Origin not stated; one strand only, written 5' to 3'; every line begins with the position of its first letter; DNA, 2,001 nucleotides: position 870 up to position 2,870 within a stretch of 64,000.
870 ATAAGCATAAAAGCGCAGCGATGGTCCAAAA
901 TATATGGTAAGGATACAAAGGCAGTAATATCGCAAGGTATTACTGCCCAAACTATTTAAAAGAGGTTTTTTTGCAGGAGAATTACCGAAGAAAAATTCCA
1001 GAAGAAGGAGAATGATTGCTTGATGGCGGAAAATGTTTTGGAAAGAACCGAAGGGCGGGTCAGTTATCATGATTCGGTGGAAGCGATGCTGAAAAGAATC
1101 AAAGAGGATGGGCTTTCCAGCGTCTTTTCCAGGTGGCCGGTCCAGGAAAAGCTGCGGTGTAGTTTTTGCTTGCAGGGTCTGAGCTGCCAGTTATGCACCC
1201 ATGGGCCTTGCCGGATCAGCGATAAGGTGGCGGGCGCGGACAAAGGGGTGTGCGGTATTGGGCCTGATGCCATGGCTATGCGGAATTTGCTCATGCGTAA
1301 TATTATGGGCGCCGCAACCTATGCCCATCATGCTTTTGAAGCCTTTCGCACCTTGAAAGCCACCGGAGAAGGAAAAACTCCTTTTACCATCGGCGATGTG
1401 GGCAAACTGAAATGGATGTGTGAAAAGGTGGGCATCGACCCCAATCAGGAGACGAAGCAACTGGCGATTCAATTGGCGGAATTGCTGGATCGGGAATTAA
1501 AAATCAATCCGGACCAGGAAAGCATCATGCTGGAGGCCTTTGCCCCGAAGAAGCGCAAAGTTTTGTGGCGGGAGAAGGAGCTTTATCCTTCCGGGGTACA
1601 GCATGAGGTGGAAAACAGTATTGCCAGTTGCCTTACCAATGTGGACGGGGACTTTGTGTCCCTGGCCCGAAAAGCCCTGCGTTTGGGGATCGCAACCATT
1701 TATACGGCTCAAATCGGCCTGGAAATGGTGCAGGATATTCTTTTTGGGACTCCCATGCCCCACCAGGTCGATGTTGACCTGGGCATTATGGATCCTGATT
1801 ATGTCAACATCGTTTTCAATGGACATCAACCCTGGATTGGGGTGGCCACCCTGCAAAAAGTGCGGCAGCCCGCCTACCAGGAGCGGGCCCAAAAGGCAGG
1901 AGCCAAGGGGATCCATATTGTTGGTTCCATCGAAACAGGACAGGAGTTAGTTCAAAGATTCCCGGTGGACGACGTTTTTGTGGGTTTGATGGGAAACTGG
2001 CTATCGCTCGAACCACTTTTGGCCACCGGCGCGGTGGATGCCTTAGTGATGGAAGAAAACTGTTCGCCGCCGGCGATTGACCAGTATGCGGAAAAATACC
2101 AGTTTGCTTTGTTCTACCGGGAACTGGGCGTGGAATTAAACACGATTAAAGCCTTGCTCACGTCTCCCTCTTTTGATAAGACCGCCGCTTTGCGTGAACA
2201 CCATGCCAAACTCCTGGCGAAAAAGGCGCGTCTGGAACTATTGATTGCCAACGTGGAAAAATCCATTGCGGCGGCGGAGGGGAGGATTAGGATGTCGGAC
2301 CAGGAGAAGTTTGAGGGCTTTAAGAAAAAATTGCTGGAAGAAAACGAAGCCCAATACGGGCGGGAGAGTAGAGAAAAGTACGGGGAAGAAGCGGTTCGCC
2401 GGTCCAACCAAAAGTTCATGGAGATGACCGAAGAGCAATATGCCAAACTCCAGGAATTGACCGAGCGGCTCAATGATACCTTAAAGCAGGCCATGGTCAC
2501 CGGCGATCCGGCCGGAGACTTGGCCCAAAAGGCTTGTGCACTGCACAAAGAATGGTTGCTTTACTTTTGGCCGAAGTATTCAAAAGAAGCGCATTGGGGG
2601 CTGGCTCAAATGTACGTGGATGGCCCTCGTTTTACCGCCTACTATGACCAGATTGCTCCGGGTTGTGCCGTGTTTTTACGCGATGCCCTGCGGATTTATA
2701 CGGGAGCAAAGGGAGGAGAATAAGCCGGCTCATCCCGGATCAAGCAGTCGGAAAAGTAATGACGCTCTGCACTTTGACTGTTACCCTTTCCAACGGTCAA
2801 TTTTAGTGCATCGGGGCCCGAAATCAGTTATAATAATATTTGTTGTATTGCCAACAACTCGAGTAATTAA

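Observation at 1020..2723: Degenerate CO-dehydrogenase-like domain fused to a TipAS antibiotic-recognition domain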

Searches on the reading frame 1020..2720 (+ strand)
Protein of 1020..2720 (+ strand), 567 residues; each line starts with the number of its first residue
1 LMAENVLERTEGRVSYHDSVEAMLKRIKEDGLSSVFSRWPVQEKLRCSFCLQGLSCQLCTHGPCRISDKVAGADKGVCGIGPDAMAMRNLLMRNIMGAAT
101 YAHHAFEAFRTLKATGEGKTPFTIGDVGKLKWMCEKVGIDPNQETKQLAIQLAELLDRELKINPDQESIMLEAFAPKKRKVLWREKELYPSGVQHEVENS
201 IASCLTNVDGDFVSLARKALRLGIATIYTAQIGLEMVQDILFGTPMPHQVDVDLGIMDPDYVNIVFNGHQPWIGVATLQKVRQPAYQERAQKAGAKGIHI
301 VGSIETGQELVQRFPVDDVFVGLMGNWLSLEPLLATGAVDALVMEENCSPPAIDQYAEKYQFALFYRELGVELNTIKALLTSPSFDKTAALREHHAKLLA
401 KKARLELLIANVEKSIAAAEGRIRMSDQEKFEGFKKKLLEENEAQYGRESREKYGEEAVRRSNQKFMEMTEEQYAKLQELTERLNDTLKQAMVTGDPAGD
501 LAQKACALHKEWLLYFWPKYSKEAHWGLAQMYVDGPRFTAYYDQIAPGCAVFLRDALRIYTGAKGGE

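Call 3: search_protein_families(library=pfam, proteins=[window:1020-2720:+], max_evalue=0.1)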
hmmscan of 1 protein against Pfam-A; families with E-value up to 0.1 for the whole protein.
window:1020-2720:+ (567 aa): 5 families
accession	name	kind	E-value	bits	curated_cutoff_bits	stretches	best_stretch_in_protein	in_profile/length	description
PF03063.25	Prismane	-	1.8e-73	248.4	27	1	55-366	2-301/513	Prismane/CO dehydrogenase family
PF07739.18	TipAS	-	1.2e-35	123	23.8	1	446-560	1-117/117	TipAS antibiotic-recognition domain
PF09278.17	MerR-DNA-bind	-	0.00034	21.6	25.4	1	361-410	5-60/65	MerR, DNA binding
PF00836.24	Stathmin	-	0.012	16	24.7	1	406-491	41-127/136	Stathmin family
PF19111.5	DUF5798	-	0.059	14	27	0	464-495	11-42/89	Family of unknown function (DUF5798)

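Call 4: search_protein_families(library=ncbifam, proteins=[window:1020-2720:+], max_evalue=0.1)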
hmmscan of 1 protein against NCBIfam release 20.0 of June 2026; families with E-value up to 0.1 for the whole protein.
window:1020-2720:+ (567 aa): 2 families
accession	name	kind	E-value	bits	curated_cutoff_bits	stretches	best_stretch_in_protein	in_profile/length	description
TIGR01702.1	CO_DH_cata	equivalog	1.1e-131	440.1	478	1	15-366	1-349/621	anaerobic carbon-monoxide dehydrogenase catalytic subunit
TIGR00314.1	cdhA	equivalog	3.6e-05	21.8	781.3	1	56-112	66-118/784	CO dehydrogenase/acetyl-CoA synthase complex subunit alpha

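Call 6: find_homologous_proteins(query=window:1020-2720:+, max_evalue=0.00001)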
Query window:1020-2720:+ (567 aa): 2780 proteins with E <= 0.00001 among 8000 candidates; the best 120 are listed.
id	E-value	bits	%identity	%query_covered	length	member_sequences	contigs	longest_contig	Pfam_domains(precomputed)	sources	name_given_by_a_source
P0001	0.0e+0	1297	100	100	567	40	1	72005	PF07739.19,PF03063.26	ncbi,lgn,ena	-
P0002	1.1e-243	828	100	64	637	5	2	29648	PF03063.26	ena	-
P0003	1.7e-227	775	93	64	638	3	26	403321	PF03063.26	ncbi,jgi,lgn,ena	ncbi:MAG: anaerobic carbon-monoxide dehydrogenase catalytic subunit [Peptococcia bacterium]|jgi:carb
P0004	4.6e-224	763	91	64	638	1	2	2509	PF03063.26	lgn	-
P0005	6.6e-212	723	100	56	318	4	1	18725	PF03063.26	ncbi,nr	ncbi:MAG TPA: carbon monoxide dehydrogenase, partial [Peptococcaceae bacterium]|nr:carbon monoxide d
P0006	3.9e-210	717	84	64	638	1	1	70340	PF03063.26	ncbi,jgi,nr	ncbi:MAG: carbon-monoxide dehydrogenase, catalytic subunit [Herbinix sp.]|jgi:carbon-monoxide dehydr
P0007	1.1e-209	716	77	73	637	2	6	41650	PF03063.26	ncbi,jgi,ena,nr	ncbi:MAG: anaerobic carbon-monoxide dehydrogenase catalytic subunit [Firmicutes bacterium]|nr:anaero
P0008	1.3e-209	715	73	76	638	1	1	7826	PF03063.26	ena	-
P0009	1.8e-207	708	85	64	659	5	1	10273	PF03063.26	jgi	jgi:carbon-monoxide dehydrogenase catalytic subunit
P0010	2.3e-207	708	84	64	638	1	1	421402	PF03063.26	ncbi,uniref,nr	ncbi:anaerobic carbon-monoxide dehydrogenase catalytic subunit [Anaerosacchariphilus polymeriproduce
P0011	5.3e-207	707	82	64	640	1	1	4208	PF03063.26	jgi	jgi:carbon-monoxide dehydrogenase catalytic subunit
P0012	1.1e-206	706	73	76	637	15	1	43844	PF03063.26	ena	-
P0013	2.0e-206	705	73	76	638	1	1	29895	PF03063.26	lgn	-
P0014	2.0e-206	705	83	64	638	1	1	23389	PF03063.26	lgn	-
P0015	5.8e-206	703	84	64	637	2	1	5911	PF03063.26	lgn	-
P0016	7.4e-206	703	83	64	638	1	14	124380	PF03063.26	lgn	-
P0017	8.9e-206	703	83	64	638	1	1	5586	PF03063.26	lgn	-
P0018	1.2e-205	702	82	64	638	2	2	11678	PF03063.26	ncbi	-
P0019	1.4e-205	702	84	64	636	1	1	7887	PF03063.26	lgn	-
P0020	1.4e-205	702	84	64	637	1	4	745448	PF03063.26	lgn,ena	-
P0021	1.5e-205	702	84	64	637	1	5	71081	PF03063.26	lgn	-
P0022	1.7e-205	702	84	64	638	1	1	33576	PF03063.26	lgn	-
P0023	1.9e-205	702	72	76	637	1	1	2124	PF03063.26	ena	-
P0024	2.3e-205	702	83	64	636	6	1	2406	PF03063.26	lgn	-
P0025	7.1e-205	700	84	64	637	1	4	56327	PF03063.26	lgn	-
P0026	9.1e-205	700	83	64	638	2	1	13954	PF03063.26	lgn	-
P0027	1.2e-204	699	83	64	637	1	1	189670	PF03063.26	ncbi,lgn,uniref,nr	ncbi:anaerobic carbon-monoxide dehydrogenase catalytic subunit [Mobilitalea sibirica]|uniref:Carbon 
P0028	3.4e-204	698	83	64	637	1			PF03063.26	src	-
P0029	6.2e-204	697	82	64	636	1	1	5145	PF03063.26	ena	-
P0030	6.2e-204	697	82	64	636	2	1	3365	PF03063.26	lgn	-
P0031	6.2e-204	697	82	64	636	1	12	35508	PF03063.26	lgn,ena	-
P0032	6.2e-204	697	82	64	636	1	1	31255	PF03063.26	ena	-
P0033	6.5e-204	697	82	64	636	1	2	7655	PF03063.26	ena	-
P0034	6.5e-204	697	82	64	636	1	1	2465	PF03063.26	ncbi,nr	ncbi:MAG: anaerobic carbon-monoxide dehydrogenase catalytic subunit [Tissierellia bacterium]|nr:anae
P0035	9.2e-204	696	82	64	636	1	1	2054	PF03063.26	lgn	-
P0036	9.4e-204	696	83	64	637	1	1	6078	PF03063.26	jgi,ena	-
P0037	1.2e-203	696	83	64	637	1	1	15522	PF03063.26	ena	-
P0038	2.6e-203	695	71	76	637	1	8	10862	PF03063.26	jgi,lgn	-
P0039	3.0e-203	695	81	67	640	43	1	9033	PF03063.26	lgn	-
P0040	3.2e-203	694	83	64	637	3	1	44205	PF03063.26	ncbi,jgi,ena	-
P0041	3.5e-203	694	83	64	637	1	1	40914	PF03063.26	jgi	jgi:carbon-monoxide dehydrogenase catalytic subunit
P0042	4.0e-203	694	82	64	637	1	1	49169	PF03063.26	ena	-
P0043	4.0e-203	694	82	64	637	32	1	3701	PF03063.26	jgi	jgi:carbon-monoxide dehydrogenase catalytic subunit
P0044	5.8e-203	694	82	64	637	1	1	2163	PF03063.26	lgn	-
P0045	7.0e-203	693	83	64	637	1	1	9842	PF03063.26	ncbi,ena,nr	ncbi:MAG: anaerobic carbon-monoxide dehydrogenase catalytic subunit [Clostridiaceae bacterium]|nr:an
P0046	7.5e-203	693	83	64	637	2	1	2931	PF03063.26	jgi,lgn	jgi:carbon-monoxide dehydrogenase catalytic subunit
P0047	8.0e-203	693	82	64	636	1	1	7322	PF03063.26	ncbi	-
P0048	8.5e-203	693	83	64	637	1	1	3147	PF03063.26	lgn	-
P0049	8.6e-203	693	82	64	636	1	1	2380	PF03063.26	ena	-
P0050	9.4e-203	693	71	76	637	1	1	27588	PF03063.26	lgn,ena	-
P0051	9.5e-203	693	71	76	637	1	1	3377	PF03063.26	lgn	-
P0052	1.0e-202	693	82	64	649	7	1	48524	PF03063.26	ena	-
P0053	1.1e-202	693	82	64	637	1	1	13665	PF03063.26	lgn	-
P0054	1.5e-202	692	83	64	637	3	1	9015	PF03063.26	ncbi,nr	ncbi:MAG: anaerobic carbon-monoxide dehydrogenase catalytic subunit [Clostridiales bacterium]|nr:ana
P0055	1.6e-202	692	82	64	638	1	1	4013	PF03063.26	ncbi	-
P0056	2.2e-202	692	82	64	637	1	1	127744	PF03063.26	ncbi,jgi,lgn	jgi:anaerobic carbon-monoxide dehydrogenase catalytic subunit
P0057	2.7e-202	691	82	64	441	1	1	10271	PF03063.26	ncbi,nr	ncbi:MAG TPA: anaerobic carbon-monoxide dehydrogenase catalytic subunit, partial [Clostridiales bact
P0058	3.4e-202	691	71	76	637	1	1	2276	PF03063.26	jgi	-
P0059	3.5e-202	691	71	76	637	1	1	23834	PF03063.26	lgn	-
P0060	3.7e-202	691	82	64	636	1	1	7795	PF03063.26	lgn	-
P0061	4.1e-202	691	81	64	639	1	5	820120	PF03063.26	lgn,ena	-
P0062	4.3e-202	691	82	63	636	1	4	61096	PF03063.26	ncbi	-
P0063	5.4e-202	690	82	64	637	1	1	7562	PF03063.26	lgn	-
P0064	5.6e-202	690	82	64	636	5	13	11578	PF03063.26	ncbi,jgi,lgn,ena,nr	ncbi:MAG: anaerobic carbon-monoxide dehydrogenase catalytic subunit [Clostridiaceae bacterium]|nr:an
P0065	7.1e-202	690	71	76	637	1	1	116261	PF03063.26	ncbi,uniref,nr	ncbi:anaerobic carbon-monoxide dehydrogenase catalytic subunit [Clostridium sp. D2Q-14]|uniref:anaer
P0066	7.4e-202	690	82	64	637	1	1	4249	PF03063.26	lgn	-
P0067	8.9e-202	690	82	64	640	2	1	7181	PF03063.26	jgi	jgi:carbon-monoxide dehydrogenase catalytic subunit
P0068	1.0e-201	689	83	64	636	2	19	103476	PF03063.26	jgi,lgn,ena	-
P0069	1.2e-201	689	81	64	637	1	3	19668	PF03063.26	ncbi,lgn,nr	ncbi:MAG: anaerobic carbon-monoxide dehydrogenase catalytic subunit [Candidatus Petromonas sp.]|nr:a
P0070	1.2e-201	689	70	76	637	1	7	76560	PF03063.26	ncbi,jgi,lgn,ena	-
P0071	1.6e-201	689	82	64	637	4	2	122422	PF03063.26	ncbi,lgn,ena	-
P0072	1.6e-201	689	81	64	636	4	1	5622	PF03063.26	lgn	-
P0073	1.7e-201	689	81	64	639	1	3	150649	PF03063.26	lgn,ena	-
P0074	1.8e-201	689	71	76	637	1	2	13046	PF03063.26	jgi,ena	-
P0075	3.0e-201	688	73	73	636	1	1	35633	PF03063.26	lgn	-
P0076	3.4e-201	688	83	64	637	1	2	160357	PF03063.26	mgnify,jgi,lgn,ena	mgnify:CR=1 FL=1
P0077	4.8e-201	687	80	67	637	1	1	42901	PF03063.26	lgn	-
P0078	6.1e-201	687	82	64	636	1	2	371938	PF03063.26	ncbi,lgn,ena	-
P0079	8.0e-201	687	81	64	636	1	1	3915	PF03063.26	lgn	-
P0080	8.0e-201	687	82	64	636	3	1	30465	PF03063.26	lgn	-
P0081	8.8e-201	686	72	76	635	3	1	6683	PF03063.26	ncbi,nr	ncbi:MAG: anaerobic carbon-monoxide dehydrogenase catalytic subunit [Tissierellia bacterium]|nr:anae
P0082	1.7e-200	685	81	64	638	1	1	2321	PF03063.26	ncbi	-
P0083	2.1e-200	685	80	64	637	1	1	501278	PF03063.26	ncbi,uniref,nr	ncbi:anaerobic carbon-monoxide dehydrogenase catalytic subunit [Clostridium cylindrosporum]|uniref:C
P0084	2.1e-200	685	82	64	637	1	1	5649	PF03063.26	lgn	-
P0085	2.2e-200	685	81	64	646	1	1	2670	PF03063.26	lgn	-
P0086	2.5e-200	685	82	64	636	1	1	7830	PF03063.26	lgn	-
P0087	3.0e-200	685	81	64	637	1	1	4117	PF03063.26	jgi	jgi:carbon-monoxide dehydrogenase, catalytic subunit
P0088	3.1e-200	685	78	68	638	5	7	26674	PF03063.26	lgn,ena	-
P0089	4.6e-200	684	82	64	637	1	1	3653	PF03063.26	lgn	-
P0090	4.8e-200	684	81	64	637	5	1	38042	PF03063.26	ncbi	-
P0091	5.4e-200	684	81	64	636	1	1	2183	PF03063.26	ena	-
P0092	5.5e-200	684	80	64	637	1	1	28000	PF03063.26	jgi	-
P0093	6.4e-200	684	70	76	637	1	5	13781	PF03063.26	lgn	-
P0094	6.4e-200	684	81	64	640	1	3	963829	PF03063.26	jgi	-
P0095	9.6e-200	683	81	64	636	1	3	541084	PF03063.26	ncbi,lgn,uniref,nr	ncbi:anaerobic carbon-monoxide dehydrogenase catalytic subunit [Sedimentibacter sp.]|uniref:anaerobi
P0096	1.3e-199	683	80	64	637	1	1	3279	PF03063.26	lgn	-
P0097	1.3e-199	683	82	64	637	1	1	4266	PF03063.26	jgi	jgi:carbon-monoxide dehydrogenase catalytic subunit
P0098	1.3e-199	682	81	64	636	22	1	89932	PF03063.26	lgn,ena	-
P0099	1.5e-199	682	80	64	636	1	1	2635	PF03063.26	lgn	-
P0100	1.6e-199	682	79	67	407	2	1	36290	PF03063.26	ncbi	-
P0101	2.2e-199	682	81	64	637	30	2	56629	PF03063.26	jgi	jgi:carbon-monoxide dehydrogenase catalytic subunit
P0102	2.5e-199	682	82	64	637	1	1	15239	PF03063.26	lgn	-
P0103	2.9e-199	681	82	64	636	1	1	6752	PF03063.26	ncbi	-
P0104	3.7e-199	681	82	64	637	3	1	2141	PF03063.26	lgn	-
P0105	4.3e-199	681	80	64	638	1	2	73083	PF03063.26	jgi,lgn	jgi:carbon-monoxide dehydrogenase catalytic subunit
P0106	4.4e-199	681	82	64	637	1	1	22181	PF03063.26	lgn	-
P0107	6.3e-199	680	82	64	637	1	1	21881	PF03063.26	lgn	-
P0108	8.9e-199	680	80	64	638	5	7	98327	PF03063.26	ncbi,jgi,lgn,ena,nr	ncbi:MAG: anaerobic carbon-monoxide dehydrogenase catalytic subunit [Clostridiales bacterium]|nr:ana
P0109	9.3e-199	680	81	64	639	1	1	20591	PF03063.26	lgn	-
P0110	9.3e-199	680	81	64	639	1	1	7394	PF03063.26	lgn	-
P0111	1.1e-198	679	80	64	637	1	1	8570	PF03063.26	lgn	-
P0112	1.4e-198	679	81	64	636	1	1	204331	PF03063.26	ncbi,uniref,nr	ncbi:anaerobic carbon-monoxide dehydrogenase catalytic subunit [Alkalibaculum sp. M08DMB]|uniref:Car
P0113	1.7e-198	679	79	64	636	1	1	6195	PF03063.26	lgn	-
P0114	2.3e-198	678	82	64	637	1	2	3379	PF03063.26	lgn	-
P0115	3.6e-198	678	80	64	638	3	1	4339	PF03063.26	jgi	jgi:carbon-monoxide dehydrogenase catalytic subunit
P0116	3.7e-198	678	80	64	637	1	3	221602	PF03063.26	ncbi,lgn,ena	-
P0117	3.7e-198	678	70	76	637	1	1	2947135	PF03063.26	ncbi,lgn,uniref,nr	ncbi:anaerobic carbon-monoxide dehydrogenase catalytic subunit [Tissierella sp. Yu-01]|uniref:anaero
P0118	4.1e-198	678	81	64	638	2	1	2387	PF03063.26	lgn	-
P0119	4.1e-198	678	81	64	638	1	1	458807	PF03063.26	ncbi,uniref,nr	ncbi:anaerobic carbon-monoxide dehydrogenase catalytic subunit [Irregularibacter muris]|uniref:Carbo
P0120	7.2e-198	677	81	64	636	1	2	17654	PF03063.26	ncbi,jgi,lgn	-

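Call 7: find_encoding_contigs(protein=P0001, flank=8000, max_places=10)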
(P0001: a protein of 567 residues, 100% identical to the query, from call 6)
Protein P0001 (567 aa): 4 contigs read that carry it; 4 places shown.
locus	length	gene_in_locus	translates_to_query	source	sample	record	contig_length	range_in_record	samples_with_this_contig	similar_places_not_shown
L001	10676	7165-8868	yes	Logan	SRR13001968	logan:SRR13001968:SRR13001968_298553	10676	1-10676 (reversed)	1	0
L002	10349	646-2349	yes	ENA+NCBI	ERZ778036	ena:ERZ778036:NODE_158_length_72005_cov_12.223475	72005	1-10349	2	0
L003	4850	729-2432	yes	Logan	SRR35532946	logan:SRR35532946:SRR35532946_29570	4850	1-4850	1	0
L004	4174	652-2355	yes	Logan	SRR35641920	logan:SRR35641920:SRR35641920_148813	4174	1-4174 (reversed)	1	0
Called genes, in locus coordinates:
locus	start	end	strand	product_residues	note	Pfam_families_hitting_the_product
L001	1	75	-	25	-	?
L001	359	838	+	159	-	PF20140:DUF6530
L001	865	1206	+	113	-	-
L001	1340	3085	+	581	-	PF00664:ABC_membrane, PF00005:ABC_tran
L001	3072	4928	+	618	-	PF00664:ABC_membrane, PF00005:ABC_tran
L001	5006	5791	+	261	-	PF07786:HGSNAT_cat, PF01757:Acyl_transf_3 (weak)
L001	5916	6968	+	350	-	-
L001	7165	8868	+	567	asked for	PF03063:Prismane, PF07739:TipAS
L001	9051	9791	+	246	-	PF00106:adh_short, PF08659:KR, PF13561:adh_short_C2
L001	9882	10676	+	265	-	?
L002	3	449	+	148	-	?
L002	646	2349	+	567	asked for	PF03063:Prismane, PF07739:TipAS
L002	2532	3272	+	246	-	PF00106:adh_short, PF08659:KR, PF13561:adh_short_C2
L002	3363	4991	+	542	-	PF00749:tRNA-synt_1c, PF19269:Anticodon_2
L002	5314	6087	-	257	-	-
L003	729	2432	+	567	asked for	PF03063:Prismane, PF07739:TipAS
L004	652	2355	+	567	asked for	PF03063:Prismane, PF07739:TipAS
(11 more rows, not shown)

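Call 8: find_encoding_contigs(protein=P0002, flank=10000, max_places=10)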
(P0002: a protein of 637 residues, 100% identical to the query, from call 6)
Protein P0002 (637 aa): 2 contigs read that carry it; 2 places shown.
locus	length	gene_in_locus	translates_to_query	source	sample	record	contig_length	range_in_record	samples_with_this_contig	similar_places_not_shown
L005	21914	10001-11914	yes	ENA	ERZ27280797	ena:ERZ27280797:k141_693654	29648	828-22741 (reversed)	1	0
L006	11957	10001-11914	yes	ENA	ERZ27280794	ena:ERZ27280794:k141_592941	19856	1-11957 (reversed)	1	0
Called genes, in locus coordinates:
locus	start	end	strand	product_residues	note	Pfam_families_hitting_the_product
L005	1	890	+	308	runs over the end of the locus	PF00291:PALP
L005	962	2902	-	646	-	PF00724:Oxidored_FMN, PF00890:FAD_binding_2 (weak), PF01134:GIDA (faint), PF07992:Pyr_redox_2, PF12831:FAD_oxidored, PF13450:NAD_binding_8 (weak), PF13738:Pyr_redox_3, PF00070:Pyr_redox, +5 more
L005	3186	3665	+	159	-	PF20140:DUF6530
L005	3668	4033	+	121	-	-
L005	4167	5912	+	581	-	PF00664:ABC_membrane, PF00005:ABC_tran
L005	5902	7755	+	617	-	PF00664:ABC_membrane, PF00005:ABC_tran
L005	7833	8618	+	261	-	PF07786:HGSNAT_cat, PF01757:Acyl_transf_3 (weak)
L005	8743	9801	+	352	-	-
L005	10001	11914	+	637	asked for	PF03063:Prismane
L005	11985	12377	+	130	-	PF07739:TipAS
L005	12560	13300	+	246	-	PF00106:adh_short, PF08659:KR, PF13561:adh_short_C2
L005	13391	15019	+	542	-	PF00749:tRNA-synt_1c, PF19269:Anticodon_2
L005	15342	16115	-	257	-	-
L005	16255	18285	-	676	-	PF00350:Dynamin_N (faint), PF01926:MMR_HSR1, PF02421:FeoB_N, PF09439:SRPRB (weak), PF17910:FeoB_Cyto, PF07670:Gate, PF07664:FeoB_C, PF07670:Gate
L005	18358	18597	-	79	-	PF04023:FeoA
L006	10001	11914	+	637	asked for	PF03063:Prismane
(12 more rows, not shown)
